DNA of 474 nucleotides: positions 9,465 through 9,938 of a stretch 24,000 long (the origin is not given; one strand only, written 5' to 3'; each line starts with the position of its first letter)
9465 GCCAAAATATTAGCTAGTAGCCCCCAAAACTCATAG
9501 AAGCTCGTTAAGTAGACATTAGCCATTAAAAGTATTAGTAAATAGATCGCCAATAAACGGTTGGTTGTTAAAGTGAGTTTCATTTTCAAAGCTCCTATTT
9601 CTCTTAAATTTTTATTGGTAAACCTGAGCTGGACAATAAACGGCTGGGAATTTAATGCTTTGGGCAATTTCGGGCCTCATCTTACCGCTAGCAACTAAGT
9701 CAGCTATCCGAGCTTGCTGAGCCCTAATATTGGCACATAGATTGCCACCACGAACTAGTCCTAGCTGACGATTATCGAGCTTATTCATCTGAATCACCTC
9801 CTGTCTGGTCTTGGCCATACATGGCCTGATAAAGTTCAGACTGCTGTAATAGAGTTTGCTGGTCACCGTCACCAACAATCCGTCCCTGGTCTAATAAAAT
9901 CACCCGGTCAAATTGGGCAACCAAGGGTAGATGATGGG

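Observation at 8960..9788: Atypical hydrophilic two-cysteine GG peptide plus DUF975-like membrane protein, coupled to the exporter gene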

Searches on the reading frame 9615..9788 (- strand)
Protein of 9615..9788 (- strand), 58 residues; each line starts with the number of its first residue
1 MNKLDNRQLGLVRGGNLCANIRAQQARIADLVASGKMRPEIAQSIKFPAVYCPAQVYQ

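Call 5: search_protein_families(library=pfam, max_evalue=1, proteins=[window:9615-9788:-])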
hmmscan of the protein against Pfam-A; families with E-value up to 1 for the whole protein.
seq(58 aa): 1 family
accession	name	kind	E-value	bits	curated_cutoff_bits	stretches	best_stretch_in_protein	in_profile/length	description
PF13602.12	ADH_zinc_N_2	-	0.074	14.4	27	1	21-47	86-113/134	Zinc-binding dehydrogenase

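Call 6: search_protein_families(library=ncbifam, max_evalue=1, proteins=[window:9615-9788:-])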
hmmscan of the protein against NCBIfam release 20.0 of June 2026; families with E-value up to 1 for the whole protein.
seq(58 aa): 1 family
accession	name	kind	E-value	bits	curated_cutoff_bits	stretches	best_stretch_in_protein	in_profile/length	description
NF003343.0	PRK04358.1-4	equivalog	0.11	11.8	308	1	18-52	24-58/228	hypothetical protein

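Call 7: find_homologous_proteins(query=window:9615-9788:-, max_evalue=1)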
Query seq(58 aa) (58 aa): 1 proteins with E <= 1 among 1 candidates.
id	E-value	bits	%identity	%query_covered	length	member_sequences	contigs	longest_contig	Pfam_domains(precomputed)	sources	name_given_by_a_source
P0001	1.4e-30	120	100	100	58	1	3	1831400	-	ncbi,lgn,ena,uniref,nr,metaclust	ncbi:hypothetical protein SAMN04487985_11837 [Aerococcus urinaehominis]|uniref:hypothetical protein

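Call 19: search_protein_representatives(protein=window:9615-9788:-)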
Query: 58 residues. Proteins with E-value up to 0.001 (for the whole library): 2; up to 1e-10: 1; up to 1e-30: 1. The best 2 are listed.
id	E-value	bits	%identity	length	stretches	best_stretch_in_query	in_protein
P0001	4.4e-31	120.3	100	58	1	1-58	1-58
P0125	6.1e-05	38.9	40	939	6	7-44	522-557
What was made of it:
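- Closest known: Class IId. Different: There is no sequence similarity to any of them (calls 7, 19).
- The peptide is an absolute orphan among about 15 billion proteins (calls 7, 19).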

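Call 20: predict_structure(protein=window:9615-9788:-)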
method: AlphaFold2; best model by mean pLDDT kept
length: 58 residues; sequences in the alignment: 1
mean_pLDDT: 71.8   pTM: 0.49
mean pLDDT of the five models: 71.8, 70.0, 69.6, 69.4, 65.1
residues with pLDDT >= 90: 2; 70-90: 30; 50-70: 24; < 50: 2
segments of 3 or more residues with pLDDT < 50: none
pLDDT, mean of each block of 10 residues (from residue 1): 55 70 85 89 74 54
secondary structure, 60 per line:
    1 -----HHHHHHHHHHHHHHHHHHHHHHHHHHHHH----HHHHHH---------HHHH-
elements in order: H6-34 H39-44 H54-57
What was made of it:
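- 9612..9743 (-): Predicted mature 43-mer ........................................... plus stop codon. The single-sequence AF2 model of the precursor has pLDDT 71.8, with a long helix, a turn at SGKM, a short helix and a Pro-rich tail (call 20).
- AF2 predicts a helix-turn-helix for that stretch (call 20).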

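Call 31: search_solved_structures(query=window:9615-9788:-, max_evalue=10, show_alignments=3)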
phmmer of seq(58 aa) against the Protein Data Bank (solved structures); distinct sequences matched with E-value up to 10: 1.
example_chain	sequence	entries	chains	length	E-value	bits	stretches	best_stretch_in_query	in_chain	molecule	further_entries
9p8h_SD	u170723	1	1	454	0.37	14.5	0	24-47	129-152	40S ribosomal protein S3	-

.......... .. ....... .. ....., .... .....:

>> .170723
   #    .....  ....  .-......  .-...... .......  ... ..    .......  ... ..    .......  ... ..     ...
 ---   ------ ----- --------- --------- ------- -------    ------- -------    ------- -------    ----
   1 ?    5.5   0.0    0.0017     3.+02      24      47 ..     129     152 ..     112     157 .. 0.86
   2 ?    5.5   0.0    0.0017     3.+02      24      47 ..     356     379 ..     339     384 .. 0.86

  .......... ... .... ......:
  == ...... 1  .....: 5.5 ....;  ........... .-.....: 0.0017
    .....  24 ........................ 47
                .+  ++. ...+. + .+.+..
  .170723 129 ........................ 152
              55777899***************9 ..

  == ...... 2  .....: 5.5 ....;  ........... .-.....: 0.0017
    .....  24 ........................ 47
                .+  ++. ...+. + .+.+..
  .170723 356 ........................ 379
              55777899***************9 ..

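Call 33: fold_search(model_id=the predicted structure, library=pdb)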
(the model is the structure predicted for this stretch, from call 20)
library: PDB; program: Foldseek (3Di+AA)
matches with E <= 10: 1; with E <= 0.001: 0
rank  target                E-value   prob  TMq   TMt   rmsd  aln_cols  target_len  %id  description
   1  8dpb_A                9.5e+00  0.10  0.40  0.08   6.2        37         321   22  MeaB in complex with the cobalamin-binding domain of its target mutase with GMPPCP bound (released 2023-03-01)
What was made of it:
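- Foldseek against PDB finds nothing (call 33).
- Tried and rejected: The AF2 model of the precursor (pLDDT 71.8, call 20) gave no meaningful Foldseek match in PDB (call 33).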

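Call 42: search_dna_similar(query=window:9615-9788:-, collection=plasmids, mode=protein, max_evalue=1, max_rows=10)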
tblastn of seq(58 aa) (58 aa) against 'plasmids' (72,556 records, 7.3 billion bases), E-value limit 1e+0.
No match.

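Call 43: find_related_loci(query=window:9615-9788:-, collection=metagenome_contigs, flank=8000)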
Query seq(58 aa) (58 aa) in metagenome_contigs; peptide patterns used: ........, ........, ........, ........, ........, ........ (x = any residue, [..] = any of these).
600 stretches matched a pattern, but none encodes a relative of the query by tblastn (E <= 1e-3).
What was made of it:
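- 9612..9743 (-): No relative was found anywhere (calls 7, 19, 42, 43).
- Tried and rejected: I ran a word-indexed search of 5.8 billion clusters (call 7), an exhaustive phmmer of 1.84 billion representatives (call 19), a back-translated scan of JGI metagenomes (call 43), tblastn of plasmids (call 42) and a PDB sequence search (call 31).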

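Call 50: search_protein_families(library=pfam, max_evalue=0.01, proteins=[P0125])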
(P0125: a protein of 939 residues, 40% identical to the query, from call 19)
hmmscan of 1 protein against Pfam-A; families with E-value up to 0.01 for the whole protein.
P0125 (939 aa): 36 families (the best 25 are shown)
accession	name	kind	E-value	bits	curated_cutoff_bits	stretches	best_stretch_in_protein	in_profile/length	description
PF22746.1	SHOCT-like_DUF2089-C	-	3.9e-65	213.8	27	7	250-270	8-28/32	SHOCT-like domain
PF02268.21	TFIIA_gamma_N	-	2.1e-20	72.9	33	0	359-376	17-34/47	Transcription initiation factor IIA, gamma subunit, helical domain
PF02637.23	GatB_Yqey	-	3.8e-16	59.7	27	0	585-680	22-115/148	GatB domain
PF03743.19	TrbI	-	5.4e-15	56.2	35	1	755-932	2-186/188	Bacterial conjugation TrbI-like protein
PF17944.6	Arg_decarbox_C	-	5.4e-14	52.9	23.3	0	240-271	11-43/51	Arginine decarboxylase C-terminal helical extension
PF10925.13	DUF2680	-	8.6e-14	51.8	25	0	323-339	25-41/57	Protein of unknown function (DUF2680)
PF20155.4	TMP_3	-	2.9e-13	50.4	41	0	160-230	80-152/192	Tape measure protein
PF10335.14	DUF294_C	-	7.2e-13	49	22.5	0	245-270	65-90/145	Putative nucleotidyltransferase substrate binding domain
PF09925.14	DUF2157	-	1.1e-12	48.3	32.4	0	324-352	2-30/146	Predicted membrane protein (DUF2157)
PF18488.6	WYL_3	-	6.9e-11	42.8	25.3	0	151-174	2-25/63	WYL domain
PF14193.11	DUF4315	-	7.5e-11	42.4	27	0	249-282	39-72/79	Domain of unknown function (DUF4315)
PF19522.4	DUF6052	-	2e-09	38.1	25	0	257-270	7-20/61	Family of unknown function (DUF6052)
PF13338.12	AbiEi_4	-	2.6e-09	37.5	25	0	595-622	16-39/49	Transcriptional regulator, AbiEi antitoxin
PF22560.2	GMT-wHTH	-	5.3e-09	36.8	27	0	207-260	27-78/82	GMT-like wHTH domain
PF17762.8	HTH_ParB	-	3.2e-08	34.1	22.6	0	463-492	47-76/102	ParB HTH domain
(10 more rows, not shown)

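Call 63: find_encoding_contigs(protein=P0001, flank=3000, max_places=6)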
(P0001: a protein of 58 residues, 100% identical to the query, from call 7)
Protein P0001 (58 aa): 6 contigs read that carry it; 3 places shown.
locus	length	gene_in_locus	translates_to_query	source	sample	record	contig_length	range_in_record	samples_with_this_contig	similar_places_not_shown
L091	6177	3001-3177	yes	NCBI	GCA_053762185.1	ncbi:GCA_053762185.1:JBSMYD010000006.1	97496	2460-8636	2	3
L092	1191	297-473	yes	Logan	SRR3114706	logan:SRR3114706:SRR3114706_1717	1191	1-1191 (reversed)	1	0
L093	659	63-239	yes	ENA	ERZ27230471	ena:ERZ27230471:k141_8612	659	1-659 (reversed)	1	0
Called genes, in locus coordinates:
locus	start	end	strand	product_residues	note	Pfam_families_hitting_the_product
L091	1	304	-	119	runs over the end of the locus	-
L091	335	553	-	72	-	-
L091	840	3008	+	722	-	PF03412:Peptidase_C39, PF13529:Peptidase_C39_2 (weak), PF00664:ABC_membrane, PF00005:ABC_tran, PF02463:SMC_N (faint)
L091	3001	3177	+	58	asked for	-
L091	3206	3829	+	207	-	PF06161:DUF975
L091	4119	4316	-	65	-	-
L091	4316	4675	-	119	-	-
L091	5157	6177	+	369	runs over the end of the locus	PF00465:Fe-ADH, PF13685:Fe-ADH_2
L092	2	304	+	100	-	?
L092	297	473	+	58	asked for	-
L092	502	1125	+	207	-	PF06161:DUF975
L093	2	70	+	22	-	?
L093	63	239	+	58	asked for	-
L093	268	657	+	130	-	?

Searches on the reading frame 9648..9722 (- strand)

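Call 52: search_protein_families(library=pfam, max_evalue=10, proteins=[window:9648-9722:-])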
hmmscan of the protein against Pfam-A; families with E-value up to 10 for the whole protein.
seq(25 aa): 1 family
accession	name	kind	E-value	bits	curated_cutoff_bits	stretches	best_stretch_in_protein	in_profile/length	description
PF13602.12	ADH_zinc_N_2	-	0.15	13.4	27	1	4-25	92-113/134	Zinc-binding dehydrogenase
